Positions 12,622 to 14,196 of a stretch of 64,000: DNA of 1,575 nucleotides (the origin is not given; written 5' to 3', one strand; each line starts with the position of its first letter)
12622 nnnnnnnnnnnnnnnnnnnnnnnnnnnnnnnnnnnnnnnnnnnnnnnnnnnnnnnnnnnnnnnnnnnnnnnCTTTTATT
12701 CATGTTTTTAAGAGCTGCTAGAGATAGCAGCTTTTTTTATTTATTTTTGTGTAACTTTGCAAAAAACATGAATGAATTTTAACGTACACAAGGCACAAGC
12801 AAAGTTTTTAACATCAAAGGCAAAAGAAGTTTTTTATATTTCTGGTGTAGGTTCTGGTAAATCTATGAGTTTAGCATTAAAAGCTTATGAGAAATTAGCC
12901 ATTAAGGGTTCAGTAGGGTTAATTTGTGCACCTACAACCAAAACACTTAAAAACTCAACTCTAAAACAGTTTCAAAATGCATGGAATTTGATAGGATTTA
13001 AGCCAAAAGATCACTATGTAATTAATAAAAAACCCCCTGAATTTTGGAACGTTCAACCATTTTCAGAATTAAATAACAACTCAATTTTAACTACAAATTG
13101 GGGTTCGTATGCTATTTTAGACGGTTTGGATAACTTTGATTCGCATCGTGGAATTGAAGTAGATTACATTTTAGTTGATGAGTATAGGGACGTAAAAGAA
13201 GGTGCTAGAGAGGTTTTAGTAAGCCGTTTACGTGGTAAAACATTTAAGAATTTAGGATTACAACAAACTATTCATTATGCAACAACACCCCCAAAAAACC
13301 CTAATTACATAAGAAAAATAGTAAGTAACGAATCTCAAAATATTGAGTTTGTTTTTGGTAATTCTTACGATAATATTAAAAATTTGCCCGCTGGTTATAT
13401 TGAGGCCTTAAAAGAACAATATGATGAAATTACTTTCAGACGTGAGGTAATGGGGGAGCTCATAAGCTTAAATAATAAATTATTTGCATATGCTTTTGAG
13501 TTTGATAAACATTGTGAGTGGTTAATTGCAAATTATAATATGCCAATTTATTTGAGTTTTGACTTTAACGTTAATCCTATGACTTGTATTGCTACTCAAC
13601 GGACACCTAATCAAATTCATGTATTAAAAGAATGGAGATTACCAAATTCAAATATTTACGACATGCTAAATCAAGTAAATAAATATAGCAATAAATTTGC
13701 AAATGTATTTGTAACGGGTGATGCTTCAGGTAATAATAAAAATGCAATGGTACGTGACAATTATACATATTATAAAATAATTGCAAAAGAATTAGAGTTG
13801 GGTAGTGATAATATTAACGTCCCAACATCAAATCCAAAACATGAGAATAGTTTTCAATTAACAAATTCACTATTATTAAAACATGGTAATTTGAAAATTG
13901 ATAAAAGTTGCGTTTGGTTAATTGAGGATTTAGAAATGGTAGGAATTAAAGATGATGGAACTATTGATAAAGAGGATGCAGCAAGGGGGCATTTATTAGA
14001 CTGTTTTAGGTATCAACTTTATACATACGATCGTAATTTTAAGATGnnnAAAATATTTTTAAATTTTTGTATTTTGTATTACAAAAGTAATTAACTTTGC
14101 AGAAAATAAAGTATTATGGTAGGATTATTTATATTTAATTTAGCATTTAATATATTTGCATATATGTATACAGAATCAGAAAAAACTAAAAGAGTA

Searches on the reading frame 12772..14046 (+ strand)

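Call 48: search_protein_families(library=pfam, proteins=[window:12772-14046:+], max_evalue=0.001)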
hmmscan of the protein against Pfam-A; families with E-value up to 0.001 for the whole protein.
window:12772-14046:+ (425 aa): 3 families
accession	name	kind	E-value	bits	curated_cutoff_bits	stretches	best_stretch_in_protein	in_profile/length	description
PF03237.21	Terminase_6N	-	3.6e-13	50.1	22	1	24-238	4-208/215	Terminase large subunit, T4likevirus-type, N-terminal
PF04466.19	Terminase_3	-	3.1e-07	30.6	23.2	1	20-229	5-201/201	Phage terminase large subunit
PF00270.35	DEAD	-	0.00029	21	26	1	15-83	12-81/167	DEAD/DEAH box helicase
